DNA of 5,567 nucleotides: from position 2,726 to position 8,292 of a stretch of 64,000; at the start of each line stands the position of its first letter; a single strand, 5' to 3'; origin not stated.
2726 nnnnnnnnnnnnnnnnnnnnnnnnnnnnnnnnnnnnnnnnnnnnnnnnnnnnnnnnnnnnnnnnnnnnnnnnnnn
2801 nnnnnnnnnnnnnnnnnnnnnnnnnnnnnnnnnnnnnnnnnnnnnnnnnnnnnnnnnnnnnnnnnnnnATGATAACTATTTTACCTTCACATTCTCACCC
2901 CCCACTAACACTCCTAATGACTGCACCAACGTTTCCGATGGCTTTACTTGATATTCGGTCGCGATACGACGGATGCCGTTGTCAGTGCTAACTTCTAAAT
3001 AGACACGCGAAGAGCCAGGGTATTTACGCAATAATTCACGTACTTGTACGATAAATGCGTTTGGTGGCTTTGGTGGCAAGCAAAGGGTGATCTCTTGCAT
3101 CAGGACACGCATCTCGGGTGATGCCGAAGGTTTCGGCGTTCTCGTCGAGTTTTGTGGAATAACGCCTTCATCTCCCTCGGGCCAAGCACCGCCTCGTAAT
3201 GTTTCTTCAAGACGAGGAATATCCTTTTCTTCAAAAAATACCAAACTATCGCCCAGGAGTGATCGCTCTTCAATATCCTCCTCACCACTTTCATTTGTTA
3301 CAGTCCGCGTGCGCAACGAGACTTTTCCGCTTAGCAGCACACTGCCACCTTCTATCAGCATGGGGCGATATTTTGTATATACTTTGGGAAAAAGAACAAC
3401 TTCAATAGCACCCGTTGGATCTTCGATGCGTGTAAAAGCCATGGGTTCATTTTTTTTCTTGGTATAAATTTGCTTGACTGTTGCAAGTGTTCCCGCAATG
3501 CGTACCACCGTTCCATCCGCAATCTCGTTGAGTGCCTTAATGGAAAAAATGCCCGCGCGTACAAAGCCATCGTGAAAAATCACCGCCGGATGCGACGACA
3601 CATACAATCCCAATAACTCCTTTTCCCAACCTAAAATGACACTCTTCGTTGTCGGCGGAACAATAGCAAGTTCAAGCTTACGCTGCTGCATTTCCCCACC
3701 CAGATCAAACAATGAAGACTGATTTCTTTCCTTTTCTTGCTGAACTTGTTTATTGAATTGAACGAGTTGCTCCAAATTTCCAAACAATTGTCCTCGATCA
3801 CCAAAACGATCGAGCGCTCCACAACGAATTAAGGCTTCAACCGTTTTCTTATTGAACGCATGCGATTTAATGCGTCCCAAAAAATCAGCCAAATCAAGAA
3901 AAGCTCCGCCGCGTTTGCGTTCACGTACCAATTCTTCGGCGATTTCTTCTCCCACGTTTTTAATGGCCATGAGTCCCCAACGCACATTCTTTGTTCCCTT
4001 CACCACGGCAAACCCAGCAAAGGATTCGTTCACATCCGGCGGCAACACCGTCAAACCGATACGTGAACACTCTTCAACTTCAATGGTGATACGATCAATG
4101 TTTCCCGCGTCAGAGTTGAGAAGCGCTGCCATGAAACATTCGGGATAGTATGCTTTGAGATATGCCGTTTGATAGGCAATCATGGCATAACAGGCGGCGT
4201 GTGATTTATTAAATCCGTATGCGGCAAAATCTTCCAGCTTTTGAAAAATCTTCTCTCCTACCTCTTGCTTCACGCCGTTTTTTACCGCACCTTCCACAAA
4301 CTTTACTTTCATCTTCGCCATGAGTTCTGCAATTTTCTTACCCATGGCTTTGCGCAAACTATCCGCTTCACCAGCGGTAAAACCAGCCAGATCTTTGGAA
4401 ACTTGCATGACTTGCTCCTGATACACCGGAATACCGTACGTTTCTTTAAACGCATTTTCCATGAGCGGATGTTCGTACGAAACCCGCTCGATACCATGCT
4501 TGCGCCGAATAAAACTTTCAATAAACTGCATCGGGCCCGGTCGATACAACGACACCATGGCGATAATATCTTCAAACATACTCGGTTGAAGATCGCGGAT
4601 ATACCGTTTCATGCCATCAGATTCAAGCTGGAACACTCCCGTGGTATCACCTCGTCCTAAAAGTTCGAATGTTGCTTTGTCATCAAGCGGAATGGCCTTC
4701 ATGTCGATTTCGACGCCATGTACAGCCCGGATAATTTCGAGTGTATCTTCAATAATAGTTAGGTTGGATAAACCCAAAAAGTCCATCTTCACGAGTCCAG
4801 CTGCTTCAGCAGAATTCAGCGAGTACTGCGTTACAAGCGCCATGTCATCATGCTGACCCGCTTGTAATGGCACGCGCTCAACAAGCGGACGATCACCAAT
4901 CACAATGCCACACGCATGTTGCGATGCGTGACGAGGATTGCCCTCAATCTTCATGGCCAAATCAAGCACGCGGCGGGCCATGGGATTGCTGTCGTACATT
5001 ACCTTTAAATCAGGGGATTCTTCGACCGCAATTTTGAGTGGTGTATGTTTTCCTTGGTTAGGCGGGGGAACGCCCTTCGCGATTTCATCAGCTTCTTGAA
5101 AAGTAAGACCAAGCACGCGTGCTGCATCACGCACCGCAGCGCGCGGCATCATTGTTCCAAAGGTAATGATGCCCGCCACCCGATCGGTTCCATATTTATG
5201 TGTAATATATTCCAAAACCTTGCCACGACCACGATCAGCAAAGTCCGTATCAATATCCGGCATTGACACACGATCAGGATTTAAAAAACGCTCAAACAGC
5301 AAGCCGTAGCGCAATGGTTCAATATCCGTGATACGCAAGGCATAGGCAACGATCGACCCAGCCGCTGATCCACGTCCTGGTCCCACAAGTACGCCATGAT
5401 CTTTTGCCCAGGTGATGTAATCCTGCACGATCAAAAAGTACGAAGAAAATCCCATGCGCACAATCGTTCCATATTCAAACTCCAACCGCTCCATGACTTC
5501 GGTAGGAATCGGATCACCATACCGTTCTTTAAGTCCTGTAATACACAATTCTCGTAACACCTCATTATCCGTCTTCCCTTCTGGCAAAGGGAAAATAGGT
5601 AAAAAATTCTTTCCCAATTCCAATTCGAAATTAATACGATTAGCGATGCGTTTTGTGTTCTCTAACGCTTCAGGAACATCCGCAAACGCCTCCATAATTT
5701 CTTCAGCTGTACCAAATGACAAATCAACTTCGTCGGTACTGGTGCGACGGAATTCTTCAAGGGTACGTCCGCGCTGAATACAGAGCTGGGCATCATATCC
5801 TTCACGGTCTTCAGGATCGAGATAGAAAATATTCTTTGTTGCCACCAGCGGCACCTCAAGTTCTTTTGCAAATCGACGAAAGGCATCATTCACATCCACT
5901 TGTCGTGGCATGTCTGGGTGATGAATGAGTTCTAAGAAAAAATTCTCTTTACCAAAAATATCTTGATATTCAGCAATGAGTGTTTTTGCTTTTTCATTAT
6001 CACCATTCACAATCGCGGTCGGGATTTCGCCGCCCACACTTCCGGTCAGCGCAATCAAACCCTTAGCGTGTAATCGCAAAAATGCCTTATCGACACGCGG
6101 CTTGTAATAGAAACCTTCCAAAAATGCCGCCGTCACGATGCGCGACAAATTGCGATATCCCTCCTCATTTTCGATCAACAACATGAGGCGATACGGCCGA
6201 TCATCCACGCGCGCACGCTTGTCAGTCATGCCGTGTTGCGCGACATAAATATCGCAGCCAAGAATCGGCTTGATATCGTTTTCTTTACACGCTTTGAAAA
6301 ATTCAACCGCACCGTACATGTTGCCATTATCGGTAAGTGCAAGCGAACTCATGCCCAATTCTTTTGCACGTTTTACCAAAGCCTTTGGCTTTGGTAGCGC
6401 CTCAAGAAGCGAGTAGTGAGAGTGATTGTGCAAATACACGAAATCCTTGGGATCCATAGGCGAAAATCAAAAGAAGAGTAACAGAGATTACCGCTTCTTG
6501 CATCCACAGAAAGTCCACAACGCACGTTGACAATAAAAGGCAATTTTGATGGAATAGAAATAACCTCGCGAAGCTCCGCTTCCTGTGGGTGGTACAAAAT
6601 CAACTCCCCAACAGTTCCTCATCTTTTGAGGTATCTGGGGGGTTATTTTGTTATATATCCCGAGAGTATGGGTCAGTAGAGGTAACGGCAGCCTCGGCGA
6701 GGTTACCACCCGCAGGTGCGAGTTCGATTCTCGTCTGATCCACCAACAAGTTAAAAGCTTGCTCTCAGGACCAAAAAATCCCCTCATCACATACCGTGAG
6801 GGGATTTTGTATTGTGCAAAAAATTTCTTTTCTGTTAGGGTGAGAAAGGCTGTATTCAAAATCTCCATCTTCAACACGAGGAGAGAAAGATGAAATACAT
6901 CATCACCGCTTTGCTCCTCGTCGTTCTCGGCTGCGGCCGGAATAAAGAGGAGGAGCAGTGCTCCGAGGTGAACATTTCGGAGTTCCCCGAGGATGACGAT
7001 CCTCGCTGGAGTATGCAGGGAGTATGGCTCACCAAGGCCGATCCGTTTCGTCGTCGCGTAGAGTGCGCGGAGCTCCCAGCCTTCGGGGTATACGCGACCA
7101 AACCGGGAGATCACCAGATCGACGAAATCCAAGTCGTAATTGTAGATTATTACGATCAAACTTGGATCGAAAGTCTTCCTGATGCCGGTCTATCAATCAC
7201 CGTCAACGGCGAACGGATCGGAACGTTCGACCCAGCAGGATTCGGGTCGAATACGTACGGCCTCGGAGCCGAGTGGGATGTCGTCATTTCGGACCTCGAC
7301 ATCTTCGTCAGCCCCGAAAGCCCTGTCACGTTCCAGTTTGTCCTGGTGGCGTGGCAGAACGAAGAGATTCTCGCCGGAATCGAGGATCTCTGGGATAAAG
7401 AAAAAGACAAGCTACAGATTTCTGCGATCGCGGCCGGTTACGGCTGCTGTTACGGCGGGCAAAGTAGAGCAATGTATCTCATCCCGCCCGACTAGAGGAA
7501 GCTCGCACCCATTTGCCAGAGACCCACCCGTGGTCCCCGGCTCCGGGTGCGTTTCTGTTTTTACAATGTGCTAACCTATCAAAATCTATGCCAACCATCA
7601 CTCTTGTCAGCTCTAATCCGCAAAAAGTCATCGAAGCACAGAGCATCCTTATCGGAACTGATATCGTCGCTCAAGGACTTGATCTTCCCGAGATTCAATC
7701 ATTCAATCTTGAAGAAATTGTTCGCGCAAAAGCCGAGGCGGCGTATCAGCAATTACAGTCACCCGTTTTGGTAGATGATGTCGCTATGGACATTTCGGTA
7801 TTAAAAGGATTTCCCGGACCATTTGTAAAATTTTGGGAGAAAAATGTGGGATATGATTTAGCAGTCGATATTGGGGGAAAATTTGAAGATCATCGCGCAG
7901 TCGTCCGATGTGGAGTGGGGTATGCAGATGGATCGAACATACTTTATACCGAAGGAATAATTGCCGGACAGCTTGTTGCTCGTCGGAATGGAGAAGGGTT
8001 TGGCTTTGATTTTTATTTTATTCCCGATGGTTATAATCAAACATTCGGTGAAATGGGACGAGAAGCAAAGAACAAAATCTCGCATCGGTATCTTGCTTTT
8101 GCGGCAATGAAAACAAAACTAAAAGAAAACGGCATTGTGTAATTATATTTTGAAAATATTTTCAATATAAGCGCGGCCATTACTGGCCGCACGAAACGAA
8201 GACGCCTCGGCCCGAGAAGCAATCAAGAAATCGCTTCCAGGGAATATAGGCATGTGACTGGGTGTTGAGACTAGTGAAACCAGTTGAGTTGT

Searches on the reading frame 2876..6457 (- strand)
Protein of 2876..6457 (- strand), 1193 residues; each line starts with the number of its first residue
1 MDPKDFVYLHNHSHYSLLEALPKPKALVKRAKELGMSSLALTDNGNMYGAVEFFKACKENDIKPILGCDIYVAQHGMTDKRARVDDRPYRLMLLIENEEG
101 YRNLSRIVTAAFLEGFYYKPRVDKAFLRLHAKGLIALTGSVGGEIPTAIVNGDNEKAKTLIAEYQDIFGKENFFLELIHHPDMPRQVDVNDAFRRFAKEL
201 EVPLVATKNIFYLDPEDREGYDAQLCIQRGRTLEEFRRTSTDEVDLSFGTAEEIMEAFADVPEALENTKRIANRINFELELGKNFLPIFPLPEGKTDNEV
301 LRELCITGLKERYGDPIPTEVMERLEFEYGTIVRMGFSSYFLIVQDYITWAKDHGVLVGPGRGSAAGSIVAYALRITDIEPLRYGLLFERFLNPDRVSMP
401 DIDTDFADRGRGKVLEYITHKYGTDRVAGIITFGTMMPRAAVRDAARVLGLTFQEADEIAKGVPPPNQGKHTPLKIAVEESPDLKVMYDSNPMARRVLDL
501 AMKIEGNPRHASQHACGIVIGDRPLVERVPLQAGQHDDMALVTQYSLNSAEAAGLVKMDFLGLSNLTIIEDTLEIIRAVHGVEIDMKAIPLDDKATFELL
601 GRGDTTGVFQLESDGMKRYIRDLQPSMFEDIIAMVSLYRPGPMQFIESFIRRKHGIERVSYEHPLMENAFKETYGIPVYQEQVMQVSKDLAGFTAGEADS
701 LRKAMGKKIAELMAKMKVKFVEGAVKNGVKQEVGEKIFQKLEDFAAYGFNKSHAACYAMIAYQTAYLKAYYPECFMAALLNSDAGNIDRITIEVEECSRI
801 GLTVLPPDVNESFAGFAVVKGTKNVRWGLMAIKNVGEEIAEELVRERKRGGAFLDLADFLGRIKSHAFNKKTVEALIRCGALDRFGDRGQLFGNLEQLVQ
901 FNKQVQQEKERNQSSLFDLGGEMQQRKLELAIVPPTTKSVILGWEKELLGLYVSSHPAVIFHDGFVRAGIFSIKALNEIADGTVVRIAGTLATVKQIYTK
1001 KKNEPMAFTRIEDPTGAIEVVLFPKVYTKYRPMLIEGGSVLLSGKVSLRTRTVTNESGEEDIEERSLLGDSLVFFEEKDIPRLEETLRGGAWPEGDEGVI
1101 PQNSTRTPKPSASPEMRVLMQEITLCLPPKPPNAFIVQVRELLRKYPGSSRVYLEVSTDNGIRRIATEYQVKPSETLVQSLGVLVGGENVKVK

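Call 60: search_protein_families(library=pfam, proteins=[window:2876-6457:-], max_evalue=0.0001)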
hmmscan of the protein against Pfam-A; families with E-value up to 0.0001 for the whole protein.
window:2876-6457:- (1193 aa): 5 families
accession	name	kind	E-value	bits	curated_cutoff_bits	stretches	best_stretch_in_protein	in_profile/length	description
PF07733.18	DNA_pol3_alpha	-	7.1e-98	327.8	23.9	1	300-562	2-260/260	Bacterial DNA polymerase III alpha NTPase domain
PF17657.6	DNA_pol3_finger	-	1.3e-64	216.9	22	1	565-728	1-166/166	Bacterial DNA polymerase III alpha subunit finger domain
PF02811.25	PHP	-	1.3e-53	182.1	26.4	1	9-179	2-163/164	PHP domain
PF14579.12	HHH_6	-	4.7e-26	91.3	25.6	1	801-890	1-89/90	Helix-hairpin-helix motif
PF01336.31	tRNA_anti-codon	-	3.4e-09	37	27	1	985-1050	1-61/75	OB-fold nucleic acid binding domain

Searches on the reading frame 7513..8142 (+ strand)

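Call 60: search_protein_families(library=pfam, proteins=[window:7513-8142:+], max_evalue=0.0001)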
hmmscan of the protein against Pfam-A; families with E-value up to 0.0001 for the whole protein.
window:7513-8142:+ (209 aa): 1 family
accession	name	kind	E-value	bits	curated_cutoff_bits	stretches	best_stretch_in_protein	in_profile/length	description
PF01725.21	Ham1p_like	-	1.8e-37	129.5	22.5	1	29-201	1-185/186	Ham1 family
